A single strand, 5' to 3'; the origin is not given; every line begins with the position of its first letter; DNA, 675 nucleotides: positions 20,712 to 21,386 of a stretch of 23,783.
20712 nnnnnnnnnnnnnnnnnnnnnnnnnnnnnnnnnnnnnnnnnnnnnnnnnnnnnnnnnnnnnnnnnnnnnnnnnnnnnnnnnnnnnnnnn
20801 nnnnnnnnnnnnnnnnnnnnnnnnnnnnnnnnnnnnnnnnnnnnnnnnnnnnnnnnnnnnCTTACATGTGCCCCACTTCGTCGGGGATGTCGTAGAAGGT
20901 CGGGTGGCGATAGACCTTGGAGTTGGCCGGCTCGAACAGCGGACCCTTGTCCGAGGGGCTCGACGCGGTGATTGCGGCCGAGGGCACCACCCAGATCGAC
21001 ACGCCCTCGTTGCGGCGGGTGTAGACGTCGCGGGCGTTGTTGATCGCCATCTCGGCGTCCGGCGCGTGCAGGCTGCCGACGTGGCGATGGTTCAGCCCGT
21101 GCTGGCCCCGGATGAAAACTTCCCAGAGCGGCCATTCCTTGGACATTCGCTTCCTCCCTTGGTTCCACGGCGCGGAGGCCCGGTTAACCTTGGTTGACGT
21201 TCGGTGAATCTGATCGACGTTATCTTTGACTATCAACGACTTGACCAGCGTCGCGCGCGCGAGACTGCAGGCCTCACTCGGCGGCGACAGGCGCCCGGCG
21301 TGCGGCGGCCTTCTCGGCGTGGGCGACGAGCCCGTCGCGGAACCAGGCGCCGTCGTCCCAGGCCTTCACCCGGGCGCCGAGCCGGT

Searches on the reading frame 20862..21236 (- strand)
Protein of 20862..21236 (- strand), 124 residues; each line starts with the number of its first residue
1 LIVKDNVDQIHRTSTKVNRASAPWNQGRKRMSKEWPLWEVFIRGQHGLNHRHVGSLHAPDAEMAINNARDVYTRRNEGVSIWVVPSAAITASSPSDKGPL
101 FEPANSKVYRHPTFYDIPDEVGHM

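Call 4: search_protein_families(library=pfam, proteins=[window:20862-21236:-], max_evalue=1)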
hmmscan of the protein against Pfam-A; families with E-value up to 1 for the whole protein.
window:20862-21236:- (124 aa): 1 family
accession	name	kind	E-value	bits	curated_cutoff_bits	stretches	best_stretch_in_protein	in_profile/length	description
PF06243.16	PaaB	-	1.8e-44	150.3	27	1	34-121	1-88/89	Phenylacetic acid degradation B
